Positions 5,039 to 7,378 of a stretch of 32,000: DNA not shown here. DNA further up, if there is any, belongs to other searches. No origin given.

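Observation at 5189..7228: HelD-type RNA-polymerase-associated helicase wedged between two ABC exporter genes of a RiPP operon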

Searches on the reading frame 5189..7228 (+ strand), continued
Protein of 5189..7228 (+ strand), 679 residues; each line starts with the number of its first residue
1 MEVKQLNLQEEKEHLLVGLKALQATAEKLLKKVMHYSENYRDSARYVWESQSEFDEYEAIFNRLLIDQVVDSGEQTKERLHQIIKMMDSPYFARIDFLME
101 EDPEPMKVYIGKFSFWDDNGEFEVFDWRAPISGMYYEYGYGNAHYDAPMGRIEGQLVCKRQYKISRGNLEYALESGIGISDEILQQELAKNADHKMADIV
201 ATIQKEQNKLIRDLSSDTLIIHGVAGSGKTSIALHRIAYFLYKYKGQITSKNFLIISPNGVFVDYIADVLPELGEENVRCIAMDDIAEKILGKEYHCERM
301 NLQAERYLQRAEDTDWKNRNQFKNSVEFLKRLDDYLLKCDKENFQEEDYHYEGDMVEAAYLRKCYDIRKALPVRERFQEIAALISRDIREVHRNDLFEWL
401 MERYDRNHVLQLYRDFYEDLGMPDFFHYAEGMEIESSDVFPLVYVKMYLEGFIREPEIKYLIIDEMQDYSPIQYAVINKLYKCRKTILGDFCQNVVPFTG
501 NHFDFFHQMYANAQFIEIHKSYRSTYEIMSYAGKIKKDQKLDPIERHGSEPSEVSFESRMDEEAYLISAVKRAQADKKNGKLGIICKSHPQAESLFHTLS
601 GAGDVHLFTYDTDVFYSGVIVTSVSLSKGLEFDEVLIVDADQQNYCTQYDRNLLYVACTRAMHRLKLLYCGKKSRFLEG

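Call 47: search_protein_families(library=ncbifam, proteins=[L007:7648-8979:+, L111:12877-14961:+, L114:14631-16691:+, L113:12888-13829:+, L007:7429-7572:+], max_evalue=0.001)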
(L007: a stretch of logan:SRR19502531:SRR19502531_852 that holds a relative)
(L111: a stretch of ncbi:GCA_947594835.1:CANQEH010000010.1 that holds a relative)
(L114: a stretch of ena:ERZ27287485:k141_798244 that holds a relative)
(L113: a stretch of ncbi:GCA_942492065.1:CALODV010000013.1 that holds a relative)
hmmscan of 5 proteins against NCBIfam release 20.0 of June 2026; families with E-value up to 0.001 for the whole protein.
L007:7648-8979:+ (444 aa): 47 families (the best 25 are shown)
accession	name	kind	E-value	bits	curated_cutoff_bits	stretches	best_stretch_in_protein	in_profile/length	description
TIGR04340.1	rSAM_ACGX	hypoth_equivalog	9.9e-74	248.6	400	1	86-439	2-339/341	radical SAM/SPASM domain protein, ACGX system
TIGR04082.1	rSAM_for_selen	equivalog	7.9e-45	153.6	350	1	85-437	197-515/516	thio(seleno)oxazole modification radical SAM maturase SbtM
TIGR04545.1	rSAM_ahbD_hemeb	equivalog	1.2e-34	120.2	500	1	89-437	2-335/339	heme b synthase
TIGR04053.2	TIGR04053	equivalog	2e-29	103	395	2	87-282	8-195/366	TIGR04053 family radical SAM/SPASM domain-containing protein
TIGR04546.1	rSAM_ahbC_deAc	equivalog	5.3e-28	97.9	650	1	89-441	41-387/390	12,18-didecarboxysiroheme deacetylase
TIGR04051.1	rSAM_NirJ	equivalog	7.3e-27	94.3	515.45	1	90-441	5-350/354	heme d1 biosynthesis radical SAM protein NirJ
TIGR04347.1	pseudo_SAM_Halo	equivalog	9.4e-26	91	525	1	88-441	39-387/390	TIGR04347 family pseudo-SAM/SPASM protein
TIGR04054.1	rSAM_NirJ1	equivalog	8.2e-25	87.2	650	1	89-441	38-384/387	putative heme d1 biosynthesis radical SAM protein NirJ1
TIGR04055.1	rSAM_NirJ2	equivalog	2.4e-23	83.2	500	1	89-438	2-323/326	putative heme d1 biosynthesis radical SAM protein NirJ2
NF041298.1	rSAM_mat_DynA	equivalog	4e-23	82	450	1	94-437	8-339/356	dynobactin maturation radical SAM/SPASM protein DynA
TIGR03942.1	sulfatase_rSAM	equivalog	4.4e-22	78.7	349.45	1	94-418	8-322/363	anaerobic sulfatase maturase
TIGR03962.1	mycofact_rSAM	equivalog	3.9e-21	75.6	265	2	88-296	13-207/339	mycofactocin radical SAM maturase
TIGR04133.1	rSAM_w_lipo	hypoth_equivalog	2.4e-19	69.5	425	1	88-419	25-330/350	TIGR04133 family radical SAM/SPASM protein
NF050035.1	rSAM_WgK_link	exception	2.6e-19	69.4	650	1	91-441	13-365/367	radical SAM/SPASM peptide maturase WgkB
NF045574.1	sacti_mat_StsB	exception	2.9e-19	69.3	625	1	59-259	75-255/466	StsB family radical SAM/SPASM domain sactipeptide maturase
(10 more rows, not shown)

L111:12877-14961:+ (695 aa): 13 families
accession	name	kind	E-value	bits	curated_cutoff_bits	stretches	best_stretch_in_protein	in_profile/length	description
NF041464.1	HelD_BACSU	equivalog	3.7e-135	451.7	419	2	8-392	8-408/779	RNA polymerase recycling motor HelD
NF041258.1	motor_HelR_2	exception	4.8e-41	140.7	1100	2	83-286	57-254/713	RNA polymerase recycling motor ATPase HelR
NF041465.1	HelD_MYCSM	equivalog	2.3e-37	128.5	1051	1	106-286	81-259/719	RNA polymerase recycling motor HelD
NF041254.1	motor_HelR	exception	1.4e-33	116.1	750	1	101-286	86-271/706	RNA polymerase recycling motor ATPase HelR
TIGR01073.1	pcrA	equivalog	2.6e-15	55.8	911.2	1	463-603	208-359/725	DNA helicase PcrA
NF008743.0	PRK11773.1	equivalog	1.8e-12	46.5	965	1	465-604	214-363/720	DNA helicase II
TIGR01074.1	rep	equivalog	3.2e-12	45.5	951.45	1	462-576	204-329/668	DNA helicase Rep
TIGR01075.1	uvrD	equivalog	6.6e-10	37.9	1144.45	0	465-604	209-358/715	DNA helicase II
NF008276.0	PRK11054.1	equivalog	1.6e-06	26.9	543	0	204-256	198-247/684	DNA helicase IV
NF008172.0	PRK10919.1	equivalog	4.7e-06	25.1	1168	1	463-574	206-328/673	DNA helicase Rep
NF053713.1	helicas_STM2767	equivalog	3.1e-05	22.6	550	0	199-238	171-211/665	STM2767 family DEAD/DEAH box helicase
TIGR00609.1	recB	equivalog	6.3e-05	21.2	696.05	0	468-492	375-399/1175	exodeoxyribonuclease V subunit beta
TIGR01448.2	helicase_RecD2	equivalog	0.00064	18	500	0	639-679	649-687/713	SF1B family DNA helicase RecD2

L114:14631-16691:+ (687 aa): 12 families
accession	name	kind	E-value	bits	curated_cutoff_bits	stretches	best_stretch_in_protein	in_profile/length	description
NF041464.1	HelD_BACSU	equivalog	8.7e-148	493.5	419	2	4-428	7-439/779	RNA polymerase recycling motor HelD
NF041258.1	motor_HelR_2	exception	9e-42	143.1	1100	2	84-280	61-251/713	RNA polymerase recycling motor ATPase HelR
NF041465.1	HelD_MYCSM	equivalog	8e-38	130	1051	1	103-275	81-251/719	RNA polymerase recycling motor HelD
NF041254.1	motor_HelR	exception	3.9e-36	124.6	750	2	102-284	90-272/706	RNA polymerase recycling motor ATPase HelR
TIGR01073.1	pcrA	equivalog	7.7e-10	37.8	911.2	0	198-239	3-43/725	DNA helicase PcrA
NF008743.0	PRK11773.1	equivalog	8.3e-10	37.6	965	0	195-239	5-48/720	DNA helicase II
NF008276.0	PRK11054.1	equivalog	2.5e-09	36.2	543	0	201-252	198-246/684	DNA helicase IV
TIGR01074.1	rep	equivalog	1e-08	33.9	951.45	1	461-539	206-289/668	DNA helicase Rep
TIGR01075.1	uvrD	equivalog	6.3e-08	31.4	1144.45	0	623-679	545-611/715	DNA helicase II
NF008172.0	PRK10919.1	equivalog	0.00012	20.4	1168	0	461-536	207-287/673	DNA helicase Rep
NF053713.1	helicas_STM2767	equivalog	0.00015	20.3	550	0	182-235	157-211/665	STM2767 family DEAD/DEAH box helicase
TIGR00609.1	recB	equivalog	0.00084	17.5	696.05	0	465-489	375-399/1175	exodeoxyribonuclease V subunit beta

L113:12888-13829:+ (314 aa): 1 family
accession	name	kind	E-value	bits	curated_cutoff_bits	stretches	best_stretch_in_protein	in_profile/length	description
NF035926.1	scyF_NHL_VPEP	equivalog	5.8e-06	25.7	350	0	36-120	195-281/376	scytonemin biosynthesis PEP-CTERM protein ScyF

L007:7429-7572:+ (48 aa): 0 families
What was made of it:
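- On Class I HelD (RNA polymerase recycling motor): The L111 and L114 cluster HelDs score 452 and 493 bits (call 47).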

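Call 55: search_protein_families(library=padloc, proteins=[window:5189-7225:+, L001:3508-5322:+], max_evalue=0.001)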
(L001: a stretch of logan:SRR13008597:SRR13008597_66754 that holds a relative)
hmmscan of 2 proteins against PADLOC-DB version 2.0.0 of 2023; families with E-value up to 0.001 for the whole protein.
window:5189-7225:+ (679 aa): 34 families (the best 25 are shown)
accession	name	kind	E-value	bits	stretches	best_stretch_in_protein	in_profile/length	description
PDLC00132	GajB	-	2e-15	54.5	1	458-577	215-340/625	UrvD helicase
PDLC00122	GajB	-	4.2e-15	53.6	2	616-668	421-471/502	UrvD helicase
PDLC01087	C3a187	-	9.1e-15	52.5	2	461-676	323-549/559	NERD+UvrD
PDLC03802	RTasHel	-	1.1e-14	52.2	2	459-593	194-328/675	DRT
PDLC00119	GajB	-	8.5e-14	49.4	1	459-559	220-323/565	UrvD helicase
PDLC00107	GajB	-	1.1e-13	48.7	1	459-599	217-366/587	UrvD helicase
PDLC00103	GajB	-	2.1e-13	48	2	623-674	525-581/612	UrvD helicase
PDLC00121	GajB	-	4.5e-13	46.6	1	461-622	206-375/565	UrvD helicase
PDLC00127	GajB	-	6.1e-13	46.1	1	458-564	202-318/594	UrvD helicase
PDLC00117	GajB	-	1.7e-11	41.3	1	460-612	221-382/604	UrvD helicase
PDLC00104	GajB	-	3e-11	40.8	1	616-670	501-564/574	UrvD helicase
PDLC04173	GajB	-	6e-11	40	1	620-667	419-460/471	-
PDLC00106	GajB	-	7.1e-10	36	1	460-606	208-362/577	UrvD helicase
PDLC00144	GajB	-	1.8e-09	34.7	1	621-673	470-524/559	UrvD helicase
PDLC00123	GajB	-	5.2e-09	33.2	1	459-599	178-325/540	UrvD helicase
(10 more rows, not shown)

L001:3508-5322:+ (605 aa): 5 families
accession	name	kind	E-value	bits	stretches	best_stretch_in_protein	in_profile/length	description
PDLC02926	HTH_VI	-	7.1e-08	30.6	1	313-364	4-55/92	-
PDLC03951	RmrA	-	0.00025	18.1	0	317-367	15-65/400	-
PDLC03952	RmrA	-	0.00042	17.3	0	311-363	23-75/395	-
PDLC03947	RmrA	-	0.0005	17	1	312-366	13-67/383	-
PDLC03948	RmrA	-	0.00089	16.2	0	315-369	13-67/397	-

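Call 56: search_protein_families(library=pfam, proteins=[L001:3508-5322:+, L111:7442-9337:-, L114:7538-9352:+], max_evalue=0.1)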
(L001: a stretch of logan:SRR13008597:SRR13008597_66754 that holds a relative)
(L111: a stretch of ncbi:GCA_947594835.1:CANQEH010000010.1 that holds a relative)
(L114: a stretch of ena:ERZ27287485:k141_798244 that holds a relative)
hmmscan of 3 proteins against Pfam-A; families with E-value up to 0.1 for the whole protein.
L001:3508-5322:+ (605 aa): 7 families
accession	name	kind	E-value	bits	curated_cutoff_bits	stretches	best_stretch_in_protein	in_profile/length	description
PF01381.28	HTH_3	-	3.9e-07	30.4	23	1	315-364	1-50/55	Helix-turn-helix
PF13560.12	HTH_31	-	0.0011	19.7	27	1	314-365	5-57/64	Helix-turn-helix domain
PF00515.34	TPR_1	-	0.0079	16.4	27.8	0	472-496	5-29/34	Tetratricopeptide repeat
PF07719.23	TPR_2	-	0.013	16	27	0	472-496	5-29/34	Tetratricopeptide repeat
PF13424.12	TPR_12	-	0.018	15.7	30.1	0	472-499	7-34/77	Tetratricopeptide repeat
PF13176.12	TPR_7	-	0.021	15.3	27.9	0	481-497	12-30/36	Tetratricopeptide repeat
PF01194.22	RNA_pol_N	-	0.082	13.6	26.9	0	523-547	25-49/58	RNA polymerases N / 8 kDa subunit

L111:7442-9337:- (631 aa): 3 families
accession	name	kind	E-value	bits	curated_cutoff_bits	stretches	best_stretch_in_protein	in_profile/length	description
PF01381.28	HTH_3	-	3.7e-17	62.6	23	2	10-60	1-52/55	Helix-turn-helix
PF13560.12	HTH_31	-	7.4e-16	58.6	27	2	11-61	7-59/64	Helix-turn-helix domain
PF12844.13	HTH_19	-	9.4e-05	22.7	30.2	1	10-60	4-55/64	Helix-turn-helix domain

L114:7538-9352:+ (605 aa): 3 families
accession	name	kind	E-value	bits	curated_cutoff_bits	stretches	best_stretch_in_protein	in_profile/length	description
PF13560.12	HTH_31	-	4.5e-14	52.9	27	2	304-359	3-60/64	Helix-turn-helix domain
PF01381.28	HTH_3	-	2.2e-12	47.3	23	2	307-356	1-51/55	Helix-turn-helix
PF18055.7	RPN6_N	-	0.027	15.2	26.5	1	179-243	8-70/117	26S proteasome regulatory subunit RPN6 N-terminal domain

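Call 66: predict_structure(alignment_id=A1)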
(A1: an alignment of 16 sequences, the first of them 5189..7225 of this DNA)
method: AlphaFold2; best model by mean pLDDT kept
length: 679 residues; sequences in the alignment: 16
mean_pLDDT: 78.3   pTM: 0.72
mean pLDDT of the five models: 78.3, 77.1, 75.2, 74.6, 72.8
residues with pLDDT >= 90: 190; 70-90: 316; 50-70: 115; < 50: 58
segments of 3 or more residues with pLDDT < 50: 1-5, 128-133, 137-140, 170-203, 268-276
pLDDT, mean of each block of 10 residues (from residue 1): 53 76 84 84 83 80 80 76 68 71 74 60 53 49 62 69 55 38 38 44 56 78 72 68 67 80 55 54 90 82 82 81 92 96 92 92 93 95 91 93 91 95 86 87 95 84 83 92 86 74 81 80 80 81 74 94 94 76 93 94 88 76 86 92 90 90 93 86
secondary structure, 60 per line:
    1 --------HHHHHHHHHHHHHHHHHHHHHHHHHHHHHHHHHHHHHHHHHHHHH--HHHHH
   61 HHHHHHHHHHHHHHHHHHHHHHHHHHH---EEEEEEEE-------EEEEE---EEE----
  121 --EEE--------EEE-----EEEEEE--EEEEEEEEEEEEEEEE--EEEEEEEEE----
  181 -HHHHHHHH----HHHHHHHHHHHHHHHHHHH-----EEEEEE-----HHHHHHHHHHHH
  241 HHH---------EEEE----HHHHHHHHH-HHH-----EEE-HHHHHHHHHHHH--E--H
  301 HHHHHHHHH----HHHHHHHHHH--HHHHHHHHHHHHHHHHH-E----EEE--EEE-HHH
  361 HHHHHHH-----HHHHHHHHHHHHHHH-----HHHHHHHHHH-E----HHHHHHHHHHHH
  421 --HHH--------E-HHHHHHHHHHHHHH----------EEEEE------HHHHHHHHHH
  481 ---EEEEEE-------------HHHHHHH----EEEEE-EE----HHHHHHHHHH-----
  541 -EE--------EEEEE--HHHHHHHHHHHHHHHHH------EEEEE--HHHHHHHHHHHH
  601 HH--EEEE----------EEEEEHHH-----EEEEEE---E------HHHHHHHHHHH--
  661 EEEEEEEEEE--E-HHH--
elements in order (helices of 4 or more, strands of 3 or more residues): H9-53 H56-87 E91-98 E106-110 E114-116 E123-125 E134-136 E142-147 E150-165 E168-176 H182-189 H194-212 E218-223 H229-243 E253-256 H261-269 E279-281 H283-294 H300-309 H314-323 H326-342 E349-351 E354-356 H358-367 H373-387 H393-402 H409-420 H436-449 E460-464 H471-480 E484-489 H503-509 E514-518 H526-535 E552-556 H559-575 E582-586 H589-602 E605-608 E619-623 E632-637 H648-658 E661-670
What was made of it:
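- On Class I HelD (RNA polymerase recycling motor): The AlphaFold model has helices 9-53 and 56-87 (call 66). A helical insertion at about 283-450 is present in the model (call 66).
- Checked: The AlphaFold model (pLDDT 78, pTM 0.72) has an N-terminal antiparallel coiled coil, H9-53/H56-87 (call 66).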

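Call 68: fold_search(model_id=the predicted structure, library=pdb)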
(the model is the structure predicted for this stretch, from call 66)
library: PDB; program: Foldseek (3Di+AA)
matches with E <= 10: 1006; with E <= 0.001: 183
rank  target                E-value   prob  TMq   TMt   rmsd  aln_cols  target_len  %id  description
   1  6wvk_H                6.3e-41  1.00  0.68  0.61   8.8       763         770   28  Cryo-EM structure of Bacillus subtilis RNA Polymerase in complex with HelD (released 2020-11-18)
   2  6zca_H                3.2e-38  1.00  0.68  0.60  11.4       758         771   28  Structure of the B. subtilis RNA POLYMERASE in complex with HelD (monomer) (released 2020-10-14)
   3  8q3i_H                6.0e-27  1.00  0.56  0.55   9.4       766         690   21  Mycobacterium smegmatis RNA polymerase in complex with HelD, SigA and RbpA in State I (released 2024-08-14)
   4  8qn8_H                2.3e-25  1.00  0.56  0.54  10.5       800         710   19  Mycobacterium smegmatis RNA polymerase in complex with HelD, SigA and RbpA in State II (released 2024-10-02)
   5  6yxu_H                1.4e-24  1.00  0.56  0.55   9.1       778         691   19  Structure of Mycobacterium smegmatis HelD protein in complex with RNA polymerase core - State I, primary channel engag (released 2020-11-04)
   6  8qu6_H                2.0e-23  1.00  0.55  0.53  10.4       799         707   19  Mycobacterium smegnatis RNA polymerase transcription initiation complex with SigmaA, RbpA, HelD and an upstream-fork p (released 2024-10-02)
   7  6yys_H                3.2e-23  1.00  0.54  0.53   9.5       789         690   18  Structure of Mycobacterium smegmatis HelD protein in complex with RNA polymerase core - State II, primary channel enga (released 2020-11-04)
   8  1qhg                  7.1e-16  1.00  0.41  0.45  11.2       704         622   13  STRUCTURE OF DNA HELICASE MUTANT WITH ADPNP (released 1999-07-13)
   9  2is2_A                7.5e-16  1.00  0.41  0.43  11.6       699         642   13  Crystal structure of UvrD-DNA binary complex (released 2007-01-09)
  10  3pjr_A                8.3e-16  1.00  0.43  0.45  11.1       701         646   14  HELICASE SUBSTRATE COMPLEX (released 1999-04-08)
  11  2is4_A                1.1e-15  1.00  0.43  0.45  11.2       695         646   14  Crystal structure of UvrD-DNA-ADPNP ternary complex (released 2007-01-09)
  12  1pjr                  1.4e-15  1.00  0.41  0.44  11.9       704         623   13  STRUCTURE OF DNA HELICASE (released 1997-12-03)
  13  4c30_F                2.3e-15  1.00  0.43  0.46  12.9       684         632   14  Crystal structure of Deinococcus radiodurans UvrD in complex with DNA, form 2 (released 2013-10-30)
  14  2is4_B                2.4e-15  1.00  0.46  0.49  10.1       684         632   14  Crystal structure of UvrD-DNA-ADPNP ternary complex (released 2007-01-09)
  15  2is6_A                2.4e-15  1.00  0.43  0.45  12.2       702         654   13  Crystal structure of UvrD-DNA-ADPMgF3 ternary complex (released 2007-01-09)
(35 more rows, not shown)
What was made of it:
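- Checked: Its best Foldseek hit is 6WVK_H (E 6e-41, TMq 0.68) (call 68).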

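Call 71: search_solved_structures(query=L001:3508-5322:+, max_evalue=1)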
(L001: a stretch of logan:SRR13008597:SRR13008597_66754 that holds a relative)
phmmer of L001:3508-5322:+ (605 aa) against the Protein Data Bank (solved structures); distinct sequences matched with E-value up to 1: 12.
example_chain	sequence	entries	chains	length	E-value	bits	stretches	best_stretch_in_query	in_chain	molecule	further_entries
5i9f_A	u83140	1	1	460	1.9e-08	36.6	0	446-500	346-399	pentatricopeptide repeat protein dPPR-U10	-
5i9g_C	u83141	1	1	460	2.4e-08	36.3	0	446-500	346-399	pentatricopeptide repeat protein dPPR-U8C2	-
5i9h_A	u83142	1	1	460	9.5e-08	34.3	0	446-500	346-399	pentatricopeptide repeat protein dPPR-U8G2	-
5i9d_A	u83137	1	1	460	1.7e-07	33.5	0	445-499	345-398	pentatricopeptide repeat protein dPPR-U8A2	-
5iww_D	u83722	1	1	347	0.0017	20.3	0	455-497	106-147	PLS9-PPR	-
1x57_A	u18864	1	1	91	0.0044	18.9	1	314-367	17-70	Endothelial differentiation-related factor 1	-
9b0q_CH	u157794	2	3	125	0.0066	18.4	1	313-367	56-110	Endothelial differentiation-related factor 1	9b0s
9p73_CH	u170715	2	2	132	0.0081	18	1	313-367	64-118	Endothelial differentiation-related factor 1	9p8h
7o81_AU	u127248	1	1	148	0.0094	17.8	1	313-367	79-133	EDF1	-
9rpv_E4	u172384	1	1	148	0.01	17.7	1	313-367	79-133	Endothelial differentiation-related factor 1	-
6zvh_i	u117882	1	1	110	0.011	17.6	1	313-366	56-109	Endothelial differentiation-related factor 1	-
8fmw_T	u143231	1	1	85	0.67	11.7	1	457-500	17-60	30S ribosomal protein S20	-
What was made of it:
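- Closest known: Streptococcal RaS-RiPP loci under Rgg/SHP quorum sensing. Different: The regulator here shows no sequence match to solved Rgg or PlcR proteins (call 71) and is a 605-aa double-HTH protein (call 56).
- Tried and rejected: 'RNPP-like' therefore stays an architectural inference (call 71).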
